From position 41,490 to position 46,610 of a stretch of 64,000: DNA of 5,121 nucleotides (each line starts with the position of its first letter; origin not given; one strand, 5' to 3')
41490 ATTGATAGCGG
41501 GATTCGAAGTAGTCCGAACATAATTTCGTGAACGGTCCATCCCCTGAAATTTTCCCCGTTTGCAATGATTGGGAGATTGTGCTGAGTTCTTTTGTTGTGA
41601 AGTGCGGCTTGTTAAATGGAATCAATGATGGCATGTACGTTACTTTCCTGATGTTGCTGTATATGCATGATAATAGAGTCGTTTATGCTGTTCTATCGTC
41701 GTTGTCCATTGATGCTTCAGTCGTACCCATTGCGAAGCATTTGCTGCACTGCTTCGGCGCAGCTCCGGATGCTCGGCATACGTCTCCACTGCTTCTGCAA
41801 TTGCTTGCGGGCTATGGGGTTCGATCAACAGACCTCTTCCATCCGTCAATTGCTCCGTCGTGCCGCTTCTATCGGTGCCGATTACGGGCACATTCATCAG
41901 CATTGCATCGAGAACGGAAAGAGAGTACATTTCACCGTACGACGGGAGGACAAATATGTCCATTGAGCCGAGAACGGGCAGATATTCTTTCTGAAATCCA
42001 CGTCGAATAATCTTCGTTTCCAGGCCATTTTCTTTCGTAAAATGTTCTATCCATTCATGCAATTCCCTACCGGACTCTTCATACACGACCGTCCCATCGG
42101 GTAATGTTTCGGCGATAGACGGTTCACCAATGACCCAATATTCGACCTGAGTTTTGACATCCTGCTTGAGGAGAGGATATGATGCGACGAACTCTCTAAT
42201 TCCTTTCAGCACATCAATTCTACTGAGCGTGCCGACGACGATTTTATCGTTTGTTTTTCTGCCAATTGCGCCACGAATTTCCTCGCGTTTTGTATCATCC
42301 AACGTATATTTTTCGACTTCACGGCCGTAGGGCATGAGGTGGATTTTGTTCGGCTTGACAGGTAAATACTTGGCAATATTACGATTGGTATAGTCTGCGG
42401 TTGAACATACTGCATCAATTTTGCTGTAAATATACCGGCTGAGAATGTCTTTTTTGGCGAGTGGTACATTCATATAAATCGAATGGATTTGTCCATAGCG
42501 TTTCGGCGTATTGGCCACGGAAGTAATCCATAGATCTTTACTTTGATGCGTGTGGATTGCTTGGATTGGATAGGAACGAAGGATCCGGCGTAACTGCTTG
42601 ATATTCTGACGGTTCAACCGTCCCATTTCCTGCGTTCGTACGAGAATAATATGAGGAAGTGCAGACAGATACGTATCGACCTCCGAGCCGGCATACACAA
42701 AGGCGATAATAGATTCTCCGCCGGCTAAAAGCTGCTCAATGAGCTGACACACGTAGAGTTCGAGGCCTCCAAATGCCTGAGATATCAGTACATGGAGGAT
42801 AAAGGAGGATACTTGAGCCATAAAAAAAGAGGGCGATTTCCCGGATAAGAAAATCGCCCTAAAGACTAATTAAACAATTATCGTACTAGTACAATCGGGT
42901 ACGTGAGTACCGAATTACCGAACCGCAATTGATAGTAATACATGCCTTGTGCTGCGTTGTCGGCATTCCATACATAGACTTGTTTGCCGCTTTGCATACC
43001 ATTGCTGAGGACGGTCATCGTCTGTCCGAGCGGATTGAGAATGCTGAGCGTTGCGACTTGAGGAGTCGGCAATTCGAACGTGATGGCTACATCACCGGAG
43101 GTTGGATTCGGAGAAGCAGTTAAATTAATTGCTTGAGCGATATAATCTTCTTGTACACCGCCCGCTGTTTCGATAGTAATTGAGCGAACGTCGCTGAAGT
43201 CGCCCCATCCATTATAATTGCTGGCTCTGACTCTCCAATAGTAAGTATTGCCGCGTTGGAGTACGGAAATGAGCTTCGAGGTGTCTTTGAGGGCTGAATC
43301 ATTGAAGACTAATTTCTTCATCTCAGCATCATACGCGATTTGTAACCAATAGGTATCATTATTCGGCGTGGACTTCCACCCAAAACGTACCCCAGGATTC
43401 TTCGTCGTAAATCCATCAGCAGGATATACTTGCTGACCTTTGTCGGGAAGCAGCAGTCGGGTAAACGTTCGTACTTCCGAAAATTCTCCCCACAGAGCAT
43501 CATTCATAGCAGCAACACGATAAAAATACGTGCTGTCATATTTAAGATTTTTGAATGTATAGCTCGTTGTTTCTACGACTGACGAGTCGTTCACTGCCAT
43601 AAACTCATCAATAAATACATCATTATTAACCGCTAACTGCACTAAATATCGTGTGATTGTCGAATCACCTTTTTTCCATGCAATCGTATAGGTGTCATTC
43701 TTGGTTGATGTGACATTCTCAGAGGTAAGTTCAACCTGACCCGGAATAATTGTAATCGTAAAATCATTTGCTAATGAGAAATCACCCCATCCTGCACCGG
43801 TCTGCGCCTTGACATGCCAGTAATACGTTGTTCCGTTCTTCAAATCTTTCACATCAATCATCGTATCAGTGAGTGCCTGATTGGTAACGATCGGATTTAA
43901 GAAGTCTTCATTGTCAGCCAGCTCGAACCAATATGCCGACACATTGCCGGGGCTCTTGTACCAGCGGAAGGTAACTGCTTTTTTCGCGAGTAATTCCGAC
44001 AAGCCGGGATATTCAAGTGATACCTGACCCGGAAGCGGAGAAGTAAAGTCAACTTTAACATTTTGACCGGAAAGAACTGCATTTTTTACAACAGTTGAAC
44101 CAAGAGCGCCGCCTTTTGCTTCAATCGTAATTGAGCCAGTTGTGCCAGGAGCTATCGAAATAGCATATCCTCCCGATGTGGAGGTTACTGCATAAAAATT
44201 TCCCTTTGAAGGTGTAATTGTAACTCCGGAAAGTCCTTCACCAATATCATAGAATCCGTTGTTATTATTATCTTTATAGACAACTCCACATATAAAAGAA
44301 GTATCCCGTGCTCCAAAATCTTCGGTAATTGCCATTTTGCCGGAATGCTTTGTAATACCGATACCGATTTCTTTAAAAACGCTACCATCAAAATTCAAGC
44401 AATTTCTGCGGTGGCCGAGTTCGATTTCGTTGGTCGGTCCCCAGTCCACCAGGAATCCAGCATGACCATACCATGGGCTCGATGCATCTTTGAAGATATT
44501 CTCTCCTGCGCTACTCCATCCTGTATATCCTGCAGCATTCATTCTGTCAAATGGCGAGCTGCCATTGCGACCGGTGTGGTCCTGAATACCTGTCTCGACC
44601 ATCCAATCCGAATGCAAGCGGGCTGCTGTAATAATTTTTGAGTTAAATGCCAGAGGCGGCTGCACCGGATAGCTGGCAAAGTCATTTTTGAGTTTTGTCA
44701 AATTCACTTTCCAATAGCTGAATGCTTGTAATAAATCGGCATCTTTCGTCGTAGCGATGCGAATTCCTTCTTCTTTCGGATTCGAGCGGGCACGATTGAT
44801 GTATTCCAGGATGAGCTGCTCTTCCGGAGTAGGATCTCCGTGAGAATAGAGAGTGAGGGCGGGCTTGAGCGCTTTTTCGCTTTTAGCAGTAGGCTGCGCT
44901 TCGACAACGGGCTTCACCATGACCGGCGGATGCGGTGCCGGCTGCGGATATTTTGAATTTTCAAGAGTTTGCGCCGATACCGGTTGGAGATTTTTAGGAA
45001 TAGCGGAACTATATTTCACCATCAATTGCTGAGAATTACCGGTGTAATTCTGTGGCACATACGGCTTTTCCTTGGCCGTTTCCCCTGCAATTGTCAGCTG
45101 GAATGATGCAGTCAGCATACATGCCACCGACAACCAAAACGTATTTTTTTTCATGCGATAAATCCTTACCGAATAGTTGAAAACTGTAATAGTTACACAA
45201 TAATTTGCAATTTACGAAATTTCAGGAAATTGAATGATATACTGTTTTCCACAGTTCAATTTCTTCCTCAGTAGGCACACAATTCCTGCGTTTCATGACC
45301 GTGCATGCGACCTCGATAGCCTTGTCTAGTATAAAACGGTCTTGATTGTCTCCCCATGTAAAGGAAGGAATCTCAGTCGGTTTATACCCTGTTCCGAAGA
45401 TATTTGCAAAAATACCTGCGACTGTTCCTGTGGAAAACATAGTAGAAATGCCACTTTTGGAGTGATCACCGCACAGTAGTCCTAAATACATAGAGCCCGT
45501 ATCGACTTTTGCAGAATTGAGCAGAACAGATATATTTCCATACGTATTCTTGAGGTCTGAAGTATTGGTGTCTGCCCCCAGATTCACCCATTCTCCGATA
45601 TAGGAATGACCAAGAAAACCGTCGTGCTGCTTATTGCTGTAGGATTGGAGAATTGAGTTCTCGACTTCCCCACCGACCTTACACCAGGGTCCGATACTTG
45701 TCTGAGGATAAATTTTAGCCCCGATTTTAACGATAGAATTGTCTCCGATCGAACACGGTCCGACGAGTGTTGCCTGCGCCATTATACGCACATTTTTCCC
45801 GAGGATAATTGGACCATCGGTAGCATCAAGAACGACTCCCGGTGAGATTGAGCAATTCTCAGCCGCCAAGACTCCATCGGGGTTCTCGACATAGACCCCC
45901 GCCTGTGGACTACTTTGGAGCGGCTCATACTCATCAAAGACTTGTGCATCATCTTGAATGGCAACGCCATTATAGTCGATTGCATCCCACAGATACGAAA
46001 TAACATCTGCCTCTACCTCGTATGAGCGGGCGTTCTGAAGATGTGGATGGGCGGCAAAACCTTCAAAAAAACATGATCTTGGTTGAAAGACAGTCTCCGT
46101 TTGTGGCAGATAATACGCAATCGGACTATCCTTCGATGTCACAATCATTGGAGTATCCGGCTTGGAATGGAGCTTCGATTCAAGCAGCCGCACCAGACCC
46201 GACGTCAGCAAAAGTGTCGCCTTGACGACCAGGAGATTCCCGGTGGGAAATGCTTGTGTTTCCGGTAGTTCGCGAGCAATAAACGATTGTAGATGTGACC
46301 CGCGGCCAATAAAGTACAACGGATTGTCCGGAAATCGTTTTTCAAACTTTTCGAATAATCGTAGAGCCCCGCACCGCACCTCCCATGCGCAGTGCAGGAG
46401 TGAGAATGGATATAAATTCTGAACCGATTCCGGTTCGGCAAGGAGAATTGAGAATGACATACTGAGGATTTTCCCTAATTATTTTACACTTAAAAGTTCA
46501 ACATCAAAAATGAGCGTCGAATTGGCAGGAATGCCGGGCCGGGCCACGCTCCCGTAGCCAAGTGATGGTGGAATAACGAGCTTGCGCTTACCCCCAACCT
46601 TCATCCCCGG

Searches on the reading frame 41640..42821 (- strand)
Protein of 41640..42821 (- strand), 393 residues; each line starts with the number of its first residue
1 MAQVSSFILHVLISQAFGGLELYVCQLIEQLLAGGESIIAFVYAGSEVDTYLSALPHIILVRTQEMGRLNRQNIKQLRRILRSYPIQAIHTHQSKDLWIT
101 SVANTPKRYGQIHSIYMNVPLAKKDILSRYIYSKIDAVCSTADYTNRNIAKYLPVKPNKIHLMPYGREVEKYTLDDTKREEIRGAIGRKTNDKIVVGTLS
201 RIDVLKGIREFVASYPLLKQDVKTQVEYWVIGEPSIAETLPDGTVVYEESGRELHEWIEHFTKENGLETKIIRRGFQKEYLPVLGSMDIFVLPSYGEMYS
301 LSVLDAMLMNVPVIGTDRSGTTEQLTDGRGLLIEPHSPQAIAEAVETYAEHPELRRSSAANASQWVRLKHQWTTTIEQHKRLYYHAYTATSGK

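Call 29: search_protein_families(library=pfam, proteins=[window:41640-42821:-], max_evalue=0.01)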
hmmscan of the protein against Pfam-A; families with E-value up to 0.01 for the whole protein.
window:41640-42821:- (393 aa): 6 families
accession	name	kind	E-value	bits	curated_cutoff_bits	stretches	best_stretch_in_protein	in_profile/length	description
PF13692.12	Glyco_trans_1_4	-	4.4e-21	76.1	27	1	195-348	3-139/142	Glycosyl transferases group 1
PF00534.26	Glycos_transf_1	-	4.6e-21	75.6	26.4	1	180-365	3-172/172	Glycosyl transferases group 1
PF13439.12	Glyco_transf_4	-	4.1e-11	43.6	28.5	1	17-169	1-168/170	Glycosyltransferase Family 4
PF13524.12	Glyco_trans_1_2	-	5.2e-09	36.6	25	1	296-378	60-141/144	Glycosyl transferase-like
PF13579.12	Glyco_trans_4_4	-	6e-06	27.1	29.7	1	18-166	1-158/158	Glycosyl transferase 4-like domain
PF20706.3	GT4-conflict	-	0.00019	20.9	26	1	284-376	279-382/385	Family 4 Glycosyltransferase in conflict systems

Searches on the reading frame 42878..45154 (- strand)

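Call 46: search_protein_families(library=pfam, proteins=[window:42878-45154:-], max_evalue=0.001)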
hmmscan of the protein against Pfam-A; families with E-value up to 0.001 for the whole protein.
window:42878-45154:- (758 aa): 7 families
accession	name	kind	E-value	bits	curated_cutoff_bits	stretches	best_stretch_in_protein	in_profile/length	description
PF00041.27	fn3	-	4e-19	69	25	2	481-564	8-83/84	Fibronectin type III domain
PF16656.11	Pur_ac_phosph_N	-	3.8e-11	43.8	30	1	481-565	8-92/93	Purple acid Phosphatase, N-terminal domain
PF00188.32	CAP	-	2.3e-08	35.4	21.1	1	118-273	3-108/117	Cysteine-rich secretory protein family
PF25788.1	Ig_Rha78A_N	-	2e-07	31.6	27.4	0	583-659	14-99/105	Rha78A-like, N-terminal immunoglobulin domain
PF24489.1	Ig_J_second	-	1e-06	29.1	27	0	631-666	64-99/105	Tip attachment protein J second Ig-like domain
PF25059.1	FN3_DSCAM-DSCAML_C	-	1.6e-06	28.8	39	0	492-553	12-68/89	DSCAM/DSCAML C-terminal Fn3-like domain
PF18962.6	Por_Secre_tail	-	8.7e-06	26.4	27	1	682-748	3-67/75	Secretion system C-terminal sorting domain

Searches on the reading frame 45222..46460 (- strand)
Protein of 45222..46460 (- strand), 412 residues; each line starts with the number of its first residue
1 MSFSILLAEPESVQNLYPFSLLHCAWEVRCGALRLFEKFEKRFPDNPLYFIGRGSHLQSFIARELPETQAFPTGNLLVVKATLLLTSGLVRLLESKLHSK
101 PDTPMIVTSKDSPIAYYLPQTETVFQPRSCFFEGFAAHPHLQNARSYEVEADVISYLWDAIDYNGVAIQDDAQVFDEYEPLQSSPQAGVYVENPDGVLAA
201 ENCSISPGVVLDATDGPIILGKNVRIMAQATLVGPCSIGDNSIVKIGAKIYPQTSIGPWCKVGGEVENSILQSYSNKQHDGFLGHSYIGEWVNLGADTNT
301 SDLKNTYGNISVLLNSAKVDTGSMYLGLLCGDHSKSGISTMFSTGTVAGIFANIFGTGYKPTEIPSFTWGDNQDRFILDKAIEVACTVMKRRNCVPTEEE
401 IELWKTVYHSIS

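Call 46: search_protein_families(library=pfam, proteins=[window:45222-46460:-], max_evalue=0.001)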
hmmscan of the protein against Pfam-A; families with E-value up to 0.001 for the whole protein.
window:45222-46460:- (412 aa): 2 families
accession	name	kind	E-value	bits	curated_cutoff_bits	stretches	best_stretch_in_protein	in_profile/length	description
PF13562.11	NTP_transf_4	-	4.7e-14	53.2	27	1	5-175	1-148/153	Sugar nucleotidyl transferase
PF00132.30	Hexapep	-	2.8e-11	43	27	1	218-244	2-28/36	Bacterial transferase hexapeptide (six repeats)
